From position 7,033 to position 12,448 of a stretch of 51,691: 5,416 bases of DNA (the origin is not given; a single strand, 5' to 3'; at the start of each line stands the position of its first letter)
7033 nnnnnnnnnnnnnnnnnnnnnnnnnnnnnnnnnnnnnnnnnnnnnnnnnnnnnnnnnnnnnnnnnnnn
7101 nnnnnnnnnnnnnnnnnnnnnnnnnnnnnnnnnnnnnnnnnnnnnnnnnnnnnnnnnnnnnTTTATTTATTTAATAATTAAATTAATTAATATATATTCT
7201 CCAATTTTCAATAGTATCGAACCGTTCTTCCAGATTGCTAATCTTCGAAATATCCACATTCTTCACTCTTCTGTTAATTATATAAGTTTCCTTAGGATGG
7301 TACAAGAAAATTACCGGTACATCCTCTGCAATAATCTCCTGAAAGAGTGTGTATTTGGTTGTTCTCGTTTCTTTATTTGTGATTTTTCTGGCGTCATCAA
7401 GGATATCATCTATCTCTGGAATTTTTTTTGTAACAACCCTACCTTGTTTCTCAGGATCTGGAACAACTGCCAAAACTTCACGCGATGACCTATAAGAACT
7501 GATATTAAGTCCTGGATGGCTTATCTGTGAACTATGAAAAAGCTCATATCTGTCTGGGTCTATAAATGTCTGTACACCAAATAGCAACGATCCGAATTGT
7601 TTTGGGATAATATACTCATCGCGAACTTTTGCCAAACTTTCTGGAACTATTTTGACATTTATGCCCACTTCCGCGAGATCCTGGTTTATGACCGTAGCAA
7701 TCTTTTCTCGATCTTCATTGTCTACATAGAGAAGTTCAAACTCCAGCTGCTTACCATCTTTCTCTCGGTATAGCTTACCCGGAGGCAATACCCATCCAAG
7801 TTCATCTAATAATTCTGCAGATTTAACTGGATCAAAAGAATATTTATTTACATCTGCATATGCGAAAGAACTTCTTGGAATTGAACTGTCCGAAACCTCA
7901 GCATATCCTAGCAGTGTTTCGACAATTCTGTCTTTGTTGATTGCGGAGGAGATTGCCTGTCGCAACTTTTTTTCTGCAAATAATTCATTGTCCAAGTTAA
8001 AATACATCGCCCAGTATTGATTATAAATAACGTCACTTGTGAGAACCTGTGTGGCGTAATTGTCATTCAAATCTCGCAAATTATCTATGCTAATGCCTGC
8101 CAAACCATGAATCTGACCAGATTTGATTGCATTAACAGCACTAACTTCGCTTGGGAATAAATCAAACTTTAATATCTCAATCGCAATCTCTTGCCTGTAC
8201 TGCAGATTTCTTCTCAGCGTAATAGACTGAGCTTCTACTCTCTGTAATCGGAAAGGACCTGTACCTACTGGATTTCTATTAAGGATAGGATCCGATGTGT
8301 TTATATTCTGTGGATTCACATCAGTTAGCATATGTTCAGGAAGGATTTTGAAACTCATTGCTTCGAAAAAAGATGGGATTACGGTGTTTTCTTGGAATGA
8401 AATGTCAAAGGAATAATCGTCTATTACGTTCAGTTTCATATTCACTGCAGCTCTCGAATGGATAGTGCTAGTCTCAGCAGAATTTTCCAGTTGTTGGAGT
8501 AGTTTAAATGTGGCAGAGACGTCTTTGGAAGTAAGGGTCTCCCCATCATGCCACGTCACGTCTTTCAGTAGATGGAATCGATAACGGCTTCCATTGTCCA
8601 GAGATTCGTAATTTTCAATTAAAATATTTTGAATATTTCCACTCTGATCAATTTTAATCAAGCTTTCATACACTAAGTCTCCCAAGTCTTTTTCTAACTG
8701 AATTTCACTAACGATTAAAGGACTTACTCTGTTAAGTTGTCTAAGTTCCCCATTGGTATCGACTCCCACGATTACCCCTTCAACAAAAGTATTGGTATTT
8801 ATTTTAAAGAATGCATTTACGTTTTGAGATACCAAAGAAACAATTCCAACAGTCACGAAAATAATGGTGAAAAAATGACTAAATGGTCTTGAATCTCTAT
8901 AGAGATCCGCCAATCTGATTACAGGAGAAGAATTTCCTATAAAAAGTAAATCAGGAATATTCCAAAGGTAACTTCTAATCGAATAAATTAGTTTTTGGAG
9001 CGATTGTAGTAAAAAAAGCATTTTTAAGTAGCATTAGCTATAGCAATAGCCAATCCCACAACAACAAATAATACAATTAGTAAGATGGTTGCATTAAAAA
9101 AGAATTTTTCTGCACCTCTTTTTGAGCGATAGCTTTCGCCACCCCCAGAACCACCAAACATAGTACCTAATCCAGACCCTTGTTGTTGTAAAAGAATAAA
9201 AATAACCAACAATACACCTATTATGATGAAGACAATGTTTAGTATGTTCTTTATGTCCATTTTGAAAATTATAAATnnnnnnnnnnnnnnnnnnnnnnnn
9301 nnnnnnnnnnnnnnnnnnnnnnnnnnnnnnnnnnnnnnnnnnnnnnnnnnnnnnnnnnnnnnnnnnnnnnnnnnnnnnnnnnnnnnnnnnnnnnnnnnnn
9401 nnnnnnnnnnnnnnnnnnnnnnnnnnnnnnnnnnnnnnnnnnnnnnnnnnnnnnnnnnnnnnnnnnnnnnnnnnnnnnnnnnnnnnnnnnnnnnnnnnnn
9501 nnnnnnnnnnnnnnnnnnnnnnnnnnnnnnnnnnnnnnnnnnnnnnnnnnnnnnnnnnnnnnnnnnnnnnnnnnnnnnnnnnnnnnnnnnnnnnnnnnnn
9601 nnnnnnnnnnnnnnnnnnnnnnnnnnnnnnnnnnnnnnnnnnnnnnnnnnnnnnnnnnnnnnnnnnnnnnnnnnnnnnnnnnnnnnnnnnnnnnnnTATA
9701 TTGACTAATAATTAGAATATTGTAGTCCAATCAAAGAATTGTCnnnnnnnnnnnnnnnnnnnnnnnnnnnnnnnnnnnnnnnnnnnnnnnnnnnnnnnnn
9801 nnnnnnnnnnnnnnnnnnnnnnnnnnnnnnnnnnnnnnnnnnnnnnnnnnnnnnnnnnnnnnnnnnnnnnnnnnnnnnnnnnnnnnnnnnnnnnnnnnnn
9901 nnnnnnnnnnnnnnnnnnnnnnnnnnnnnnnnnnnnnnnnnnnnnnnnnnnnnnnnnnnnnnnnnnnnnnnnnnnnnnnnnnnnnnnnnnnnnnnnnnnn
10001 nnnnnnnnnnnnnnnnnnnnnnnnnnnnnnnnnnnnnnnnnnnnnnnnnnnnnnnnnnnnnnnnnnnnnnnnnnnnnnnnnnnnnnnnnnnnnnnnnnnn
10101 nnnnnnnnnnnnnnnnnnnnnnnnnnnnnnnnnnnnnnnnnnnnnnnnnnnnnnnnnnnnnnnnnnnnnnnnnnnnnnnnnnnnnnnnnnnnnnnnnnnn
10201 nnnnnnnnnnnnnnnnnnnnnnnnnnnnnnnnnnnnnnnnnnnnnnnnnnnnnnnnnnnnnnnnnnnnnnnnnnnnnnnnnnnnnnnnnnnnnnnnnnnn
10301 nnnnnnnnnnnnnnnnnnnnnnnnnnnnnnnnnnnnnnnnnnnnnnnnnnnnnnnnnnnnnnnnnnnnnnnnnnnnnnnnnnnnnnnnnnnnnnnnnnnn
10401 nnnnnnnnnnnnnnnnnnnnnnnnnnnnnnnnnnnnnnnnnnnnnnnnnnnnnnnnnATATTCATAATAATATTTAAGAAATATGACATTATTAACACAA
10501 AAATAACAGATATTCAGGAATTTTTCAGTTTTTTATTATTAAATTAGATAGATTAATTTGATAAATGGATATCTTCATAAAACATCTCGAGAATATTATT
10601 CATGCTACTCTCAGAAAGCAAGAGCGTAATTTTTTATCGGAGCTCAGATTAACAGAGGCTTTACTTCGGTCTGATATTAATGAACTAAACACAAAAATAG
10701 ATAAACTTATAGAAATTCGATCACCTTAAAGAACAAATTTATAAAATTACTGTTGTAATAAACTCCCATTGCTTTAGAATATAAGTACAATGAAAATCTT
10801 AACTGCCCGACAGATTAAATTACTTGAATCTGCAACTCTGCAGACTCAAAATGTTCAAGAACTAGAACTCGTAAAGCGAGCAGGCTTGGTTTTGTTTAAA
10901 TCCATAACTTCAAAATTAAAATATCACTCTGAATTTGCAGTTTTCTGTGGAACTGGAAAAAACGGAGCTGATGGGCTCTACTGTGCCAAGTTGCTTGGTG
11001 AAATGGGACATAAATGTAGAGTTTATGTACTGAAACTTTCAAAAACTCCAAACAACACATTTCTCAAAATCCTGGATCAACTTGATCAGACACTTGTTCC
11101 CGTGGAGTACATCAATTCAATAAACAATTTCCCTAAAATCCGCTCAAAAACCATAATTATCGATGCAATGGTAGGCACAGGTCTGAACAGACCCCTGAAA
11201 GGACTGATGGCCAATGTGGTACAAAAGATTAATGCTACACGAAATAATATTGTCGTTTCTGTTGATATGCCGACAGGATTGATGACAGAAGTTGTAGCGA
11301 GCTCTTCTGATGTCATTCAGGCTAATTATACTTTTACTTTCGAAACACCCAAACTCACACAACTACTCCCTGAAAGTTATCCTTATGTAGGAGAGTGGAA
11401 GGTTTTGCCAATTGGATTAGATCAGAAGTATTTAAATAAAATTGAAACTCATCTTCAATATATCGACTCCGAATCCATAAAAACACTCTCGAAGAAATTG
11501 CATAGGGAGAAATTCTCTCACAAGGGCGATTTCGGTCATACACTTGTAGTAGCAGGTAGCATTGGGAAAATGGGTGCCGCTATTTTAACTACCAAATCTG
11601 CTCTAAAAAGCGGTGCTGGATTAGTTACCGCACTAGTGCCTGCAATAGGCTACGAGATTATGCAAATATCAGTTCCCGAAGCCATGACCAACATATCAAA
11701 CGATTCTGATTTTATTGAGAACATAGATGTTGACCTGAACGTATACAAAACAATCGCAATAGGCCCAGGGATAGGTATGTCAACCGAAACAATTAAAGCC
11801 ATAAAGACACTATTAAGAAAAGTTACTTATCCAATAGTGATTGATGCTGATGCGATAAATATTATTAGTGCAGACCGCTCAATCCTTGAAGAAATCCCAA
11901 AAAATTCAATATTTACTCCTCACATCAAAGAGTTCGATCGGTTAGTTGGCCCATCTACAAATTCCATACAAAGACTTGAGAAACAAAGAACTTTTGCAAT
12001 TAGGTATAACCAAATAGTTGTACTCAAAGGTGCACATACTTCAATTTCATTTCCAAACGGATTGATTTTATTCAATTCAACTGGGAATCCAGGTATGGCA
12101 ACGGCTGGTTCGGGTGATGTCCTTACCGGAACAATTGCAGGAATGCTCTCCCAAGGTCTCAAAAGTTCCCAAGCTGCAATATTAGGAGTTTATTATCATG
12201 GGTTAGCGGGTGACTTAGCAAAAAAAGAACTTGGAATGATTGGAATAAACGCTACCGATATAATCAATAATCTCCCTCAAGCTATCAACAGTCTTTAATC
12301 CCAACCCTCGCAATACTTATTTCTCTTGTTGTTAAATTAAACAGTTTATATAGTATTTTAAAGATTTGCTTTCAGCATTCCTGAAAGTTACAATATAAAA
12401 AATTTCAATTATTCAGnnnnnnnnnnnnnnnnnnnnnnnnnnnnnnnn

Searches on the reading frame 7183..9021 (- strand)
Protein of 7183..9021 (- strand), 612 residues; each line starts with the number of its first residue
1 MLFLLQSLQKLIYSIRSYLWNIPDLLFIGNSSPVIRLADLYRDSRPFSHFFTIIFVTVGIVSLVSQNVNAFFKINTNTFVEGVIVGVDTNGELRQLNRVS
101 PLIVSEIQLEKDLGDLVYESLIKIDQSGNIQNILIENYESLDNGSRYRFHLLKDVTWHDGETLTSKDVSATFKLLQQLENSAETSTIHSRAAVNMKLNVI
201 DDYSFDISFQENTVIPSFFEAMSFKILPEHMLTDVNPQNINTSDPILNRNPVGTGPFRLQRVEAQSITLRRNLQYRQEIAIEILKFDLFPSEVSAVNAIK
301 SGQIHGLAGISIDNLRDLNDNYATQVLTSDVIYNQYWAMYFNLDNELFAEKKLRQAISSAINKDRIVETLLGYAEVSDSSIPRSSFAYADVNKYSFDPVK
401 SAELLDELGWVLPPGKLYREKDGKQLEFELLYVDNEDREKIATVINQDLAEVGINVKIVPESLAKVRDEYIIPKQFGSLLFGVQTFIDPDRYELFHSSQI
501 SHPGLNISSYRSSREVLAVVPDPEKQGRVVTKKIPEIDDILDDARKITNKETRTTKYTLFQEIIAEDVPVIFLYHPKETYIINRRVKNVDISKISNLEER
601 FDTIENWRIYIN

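Call 11: search_protein_families(library=pfam, proteins=[window:7183-9021:-], max_evalue=0.001)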
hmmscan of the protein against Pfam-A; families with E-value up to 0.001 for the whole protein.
window:7183-9021:- (612 aa): 1 family
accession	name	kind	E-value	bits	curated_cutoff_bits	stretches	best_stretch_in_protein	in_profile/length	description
PF00496.27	SBP_bac_5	-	4.5e-60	204.1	32.4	1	130-486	2-349/368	Bacterial extracellular solute-binding proteins, family 5 Middle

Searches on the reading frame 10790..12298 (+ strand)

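Call 10: search_protein_families(library=pfam, proteins=[window:10790-12298:+], max_evalue=0.001)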
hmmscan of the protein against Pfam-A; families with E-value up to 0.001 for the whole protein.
window:10790-12298:+ (502 aa): 3 families
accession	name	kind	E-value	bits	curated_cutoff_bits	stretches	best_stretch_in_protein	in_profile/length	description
PF01256.23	Carb_kinase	-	6.4e-56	190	27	1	252-496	2-241/242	NAD(P)H-hydrate dehydratase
PF03853.21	YjeF_N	-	4.2e-31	108.6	24.9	1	26-189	3-168/169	YjeF-related protein N-terminus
PF08543.17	Phos_pyr_kin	-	9.9e-08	32.1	27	1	327-463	67-221/246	Phosphomethylpyrimidine kinase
